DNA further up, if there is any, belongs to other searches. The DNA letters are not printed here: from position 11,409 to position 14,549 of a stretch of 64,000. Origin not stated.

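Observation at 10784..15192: MBL hydrolase + TIR-NACHT-TPR + IMPase-family phosphatase operon: candidate undescribed NLR-type immune module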

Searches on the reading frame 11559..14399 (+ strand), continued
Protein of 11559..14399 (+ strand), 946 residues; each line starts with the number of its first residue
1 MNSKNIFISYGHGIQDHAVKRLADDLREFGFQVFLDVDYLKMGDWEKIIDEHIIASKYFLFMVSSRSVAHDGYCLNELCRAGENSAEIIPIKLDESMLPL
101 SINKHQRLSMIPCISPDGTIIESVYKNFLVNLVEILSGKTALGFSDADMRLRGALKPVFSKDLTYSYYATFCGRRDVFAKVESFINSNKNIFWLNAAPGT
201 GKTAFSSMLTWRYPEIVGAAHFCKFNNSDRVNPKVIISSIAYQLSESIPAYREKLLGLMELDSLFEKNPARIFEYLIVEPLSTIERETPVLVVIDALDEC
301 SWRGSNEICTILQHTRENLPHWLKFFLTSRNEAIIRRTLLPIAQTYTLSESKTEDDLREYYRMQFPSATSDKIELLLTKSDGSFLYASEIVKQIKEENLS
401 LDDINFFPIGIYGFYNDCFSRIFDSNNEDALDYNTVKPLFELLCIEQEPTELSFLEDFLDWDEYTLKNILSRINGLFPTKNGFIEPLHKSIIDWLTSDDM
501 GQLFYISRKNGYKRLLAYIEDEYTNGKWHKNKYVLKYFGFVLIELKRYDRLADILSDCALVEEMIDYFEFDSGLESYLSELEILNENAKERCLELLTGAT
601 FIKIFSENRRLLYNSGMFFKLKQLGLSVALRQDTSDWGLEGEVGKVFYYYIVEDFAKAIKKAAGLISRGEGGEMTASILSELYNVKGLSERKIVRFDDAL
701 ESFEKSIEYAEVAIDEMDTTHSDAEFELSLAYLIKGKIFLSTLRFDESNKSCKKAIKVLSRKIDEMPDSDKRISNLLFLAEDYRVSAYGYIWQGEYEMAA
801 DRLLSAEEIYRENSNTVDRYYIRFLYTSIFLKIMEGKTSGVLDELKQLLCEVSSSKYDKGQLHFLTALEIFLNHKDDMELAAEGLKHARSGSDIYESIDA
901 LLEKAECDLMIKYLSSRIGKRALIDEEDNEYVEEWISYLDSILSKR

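Call 48: search_solved_structures(query=A1, max_evalue=0.01)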
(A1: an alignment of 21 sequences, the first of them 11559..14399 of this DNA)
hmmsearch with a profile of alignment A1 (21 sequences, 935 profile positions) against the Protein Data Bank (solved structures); distinct sequences matched with E-value up to 0.01: 46.
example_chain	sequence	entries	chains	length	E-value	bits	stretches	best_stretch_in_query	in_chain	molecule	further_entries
7uxr_A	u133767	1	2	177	7.7e-10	40.7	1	5-93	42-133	TIR domain protein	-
8p2m_A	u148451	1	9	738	5.8e-09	37.8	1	3-93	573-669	NAD(+) hydrolase tir-1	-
8p2l_A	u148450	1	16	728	1.1e-08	36.9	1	5-93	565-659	NAD(+) hydrolase SARM1,NAD(+) hydrolase tir-1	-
8qlo_A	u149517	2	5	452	3.3e-08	35.3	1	4-97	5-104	Toll/interleukin-1 receptor domain-containing protein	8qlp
9tzw_A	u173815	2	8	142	5.5e-08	34.6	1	5-93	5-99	NAD(+) hydrolase SARM1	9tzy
10ra_A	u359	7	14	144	5.6e-08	34.6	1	5-93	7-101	Sterile alpha and TIR motif-containing protein 1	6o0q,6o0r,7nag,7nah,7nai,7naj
9mw1_B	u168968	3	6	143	5.6e-08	34.6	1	5-93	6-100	NAD(+) hydrolase SARM1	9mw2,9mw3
6o0u_A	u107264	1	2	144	5.6e-08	34.5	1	5-93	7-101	Sterile alpha and TIR motif-containing protein 1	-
10rb_A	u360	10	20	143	5.7e-08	34.5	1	5-93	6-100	NAD(+) hydrolase SARM1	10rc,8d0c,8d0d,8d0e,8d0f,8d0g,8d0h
9hq0_A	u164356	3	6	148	6.3e-08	34.4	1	5-93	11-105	NAD(+) hydrolase SARM1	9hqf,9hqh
7uwg_A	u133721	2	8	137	1e-07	33.7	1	5-92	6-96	Molecular chaperone Tir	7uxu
8g83_A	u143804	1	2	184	2.1e-07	32.7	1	5-92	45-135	NAD(+) hydrolase AbTIR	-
8j7s_B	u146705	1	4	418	2.5e-07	32.4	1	1-98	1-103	TIR domain-containing protein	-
8fex_A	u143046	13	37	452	3e-07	32.2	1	1-98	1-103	TIR-APAZ | TIR domain-containing protein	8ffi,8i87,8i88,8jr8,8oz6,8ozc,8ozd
9l2d_A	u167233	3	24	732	3.2e-07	32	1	5-153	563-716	NAD(+) hydrolase SARM1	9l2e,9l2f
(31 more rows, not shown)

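Call 49: fold_search(model_id=the predicted structure, library=pdb)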
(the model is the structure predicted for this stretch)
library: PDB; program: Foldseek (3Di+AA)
matches with E <= 10: 1436; with E <= 0.001: 32
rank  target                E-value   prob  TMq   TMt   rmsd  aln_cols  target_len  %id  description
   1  8dgc_B                2.1e-09  1.00  0.19  0.11  32.6      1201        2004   13  Avs3 bound to phage PhiV-1 terminase (released 2022-08-03)
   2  8dgc_A                6.3e-09  1.00  0.20  0.11  35.2      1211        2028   13  Avs3 bound to phage PhiV-1 terminase (released 2022-08-03)
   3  7crc_B                5.3e-08  1.00  0.17  0.15  20.2       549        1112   14  Cryo-EM structure of plant NLR RPP1 tetramer in complex with ATR1 (released 2020-12-16)
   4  9zjs_B                1.3e-07  1.00  0.19  0.18  24.4      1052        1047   12  Human sterile alpha motif domain-containing protein 9 (SAMD9), asymmetric dimer "shell" shape (released 2026-02-25)
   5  7dfv_B                2.5e-07  1.00  0.17  0.28  20.1       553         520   14  Cryo-EM structure of plant NLR RPP1 tetramer core part (released 2020-12-16)
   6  7dfv_A                5.9e-07  1.00  0.17  0.28  19.5       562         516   14  Cryo-EM structure of plant NLR RPP1 tetramer core part (released 2020-12-16)
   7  8bob_C                2.7e-06  1.00  0.25  0.47   8.9       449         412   12  Structural basis for negative regulation of the maltose system (released 2023-10-18)
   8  6q6g_O                7.5e-05  1.00  0.20  0.25  26.4       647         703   12  Cryo-EM structure of the APC/C-Cdc20-Cdk2-cyclinA2-Cks2 complex, the D1 box class (released 2019-09-11)
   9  8pkp_O                1.2e-04  1.00  0.21  0.26  26.6       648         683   12  Cryo-EM structure of the apo Anaphase-promoting complex/cyclosome (APC/C) at 3.2 Angstrom resolution (released 2023-07-19)
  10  5l9u_O                1.7e-04  1.00  0.21  0.28  28.7       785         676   10  Model of human Anaphase-promoting complex/Cyclosome (APC/C-CDH1) with a cross linked Ubiquitin variant-substrate-UBE2C (released 2016-09-14)
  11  7rdr_A                2.4e-04  1.00  0.10  0.18  20.8       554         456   13  Circular tandem repeat protein with novel repeat topology and enhanced subunit contact surfaces (released 2021-09-01)
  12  7t7t_B                2.6e-04  1.00  0.17  0.32  18.0       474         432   14  Structure of TSK/BRU1 bound to histone H3.1 (released 2022-03-30)
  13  5g04_O                2.8e-04  1.00  0.21  0.27  25.9       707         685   11  Structure of the human APC-Cdc20-Hsl1 complex (released 2016-05-25)
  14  7u1a_A                3.8e-04  1.00  0.17  0.24  26.5       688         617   11  RFC:PCNA bound to dsDNA with a ssDNA gap of six nucleotides (released 2022-07-06)
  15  5khr_O                4.4e-04  1.00  0.25  0.38  22.1       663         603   12  Model of human Anaphase-promoting complex/Cyclosome complex (APC15 deletion mutant) in complex with the E2 UBE2C/UBCH1 (released 2016-08-24)
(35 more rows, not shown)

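Call 65: search_protein_families(library=pfam, proteins=[L116:6559-9237:+, L032:1481-1786:+, L115:7190-8464:+, L115:647-2449:+, L115:8470-9108:+, L022:1019-1729:+, L026:3677-4324:+, L026:4350-4898:+], max_evalue=0.05)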
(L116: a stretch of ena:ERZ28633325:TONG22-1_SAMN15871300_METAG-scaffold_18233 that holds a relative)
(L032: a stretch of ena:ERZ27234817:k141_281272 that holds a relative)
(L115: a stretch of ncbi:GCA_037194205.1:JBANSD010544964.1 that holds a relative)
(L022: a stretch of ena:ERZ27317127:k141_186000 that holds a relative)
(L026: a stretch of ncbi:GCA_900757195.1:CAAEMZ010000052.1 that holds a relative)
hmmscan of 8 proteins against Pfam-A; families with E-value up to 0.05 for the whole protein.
L116:6559-9237:+ (892 aa): 4 families
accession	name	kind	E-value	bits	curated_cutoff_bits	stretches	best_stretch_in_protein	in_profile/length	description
PF02026.21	RyR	-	7.1e-08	33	27.4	1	93-160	20-87/91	RyR domain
PF14015.11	DUF4231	-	0.00017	22.4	24.7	1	567-641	11-86/103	Protein of unknown function (DUF4231)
PF10686.14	YAcAr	-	0.00058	20.1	28.2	1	202-249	15-56/66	YspA, cpYpsA-related SLOG family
PF20990.2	DUF2207_C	-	0.0038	17.4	33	1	719-815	131-204/247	Predicted membrane protein (DUF2207) C-terminal domain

L032:1481-1786:+ (101 aa): 2 families
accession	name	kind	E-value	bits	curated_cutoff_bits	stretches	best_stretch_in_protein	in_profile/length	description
PF02026.21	RyR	-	4.1e-32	110.7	27.4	1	8-97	1-90/91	RyR domain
PF24792.1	DUF7701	-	0.0024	18.5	27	1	32-79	44-80/91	Domain of unknown function (DUF7701)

L115:7190-8464:+ (424 aa): 5 families
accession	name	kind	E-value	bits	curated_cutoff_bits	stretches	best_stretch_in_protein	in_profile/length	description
PF13304.12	AAA_21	-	7.9e-27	95.5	27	1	47-353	3-304/304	AAA domain, putative AbiEii toxin, Type IV TA system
PF13476.12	AAA_23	-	0.0019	19.3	27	1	47-271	23-194/201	AAA domain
PF05621.17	TniB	-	0.0061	16.5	22.4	0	25-67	17-59/189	Bacterial TniB protein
PF02463.25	SMC_N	-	0.009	15.9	40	0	45-60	26-41/220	RecF/RecN/SMC N terminal domain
PF01637.24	ATPase_2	-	0.023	15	33.2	0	46-61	23-38/225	ATPase domain predominantly from Archaea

L115:647-2449:+ (600 aa): 4 families
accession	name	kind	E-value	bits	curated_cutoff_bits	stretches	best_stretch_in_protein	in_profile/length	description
PF13175.12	AAA_15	-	1e-11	45.5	32.1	1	35-401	25-374/374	AAA ATPase domain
PF13304.12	AAA_21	-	7.2e-10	39.8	27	1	37-401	3-303/304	AAA domain, putative AbiEii toxin, Type IV TA system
PF02463.25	SMC_N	-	0.00058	19.8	40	0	34-53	25-44/220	RecF/RecN/SMC N terminal domain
PF13555.12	AAA_29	-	0.047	13.9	27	0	34-55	23-44/61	P-loop containing region of AAA domain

L115:8470-9108:+ (212 aa): 1 family
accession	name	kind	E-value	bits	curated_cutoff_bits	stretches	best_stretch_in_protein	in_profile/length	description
PF13707.11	RloB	-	0.042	14.5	31.5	0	49-153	60-148/195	RloB-like protein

L022:1019-1729:+ (236 aa): 1 family
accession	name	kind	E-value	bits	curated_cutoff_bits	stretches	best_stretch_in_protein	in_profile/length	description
PF17255.8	EbsA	-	0.011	16.5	25.9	1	72-133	20-80/133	EbsA-like protein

L026:3677-4324:+ (215 aa): 2 families
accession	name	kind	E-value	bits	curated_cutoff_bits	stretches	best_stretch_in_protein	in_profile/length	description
PF20456.3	DUF6709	-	7.4e-05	22.3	27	1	117-195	263-339/339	Family of unknown function (DUF6709)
PF20990.2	DUF2207_C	-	0.024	14.8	33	1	8-80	122-197/247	Predicted membrane protein (DUF2207) C-terminal domain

L026:4350-4898:+ (182 aa): 0 families
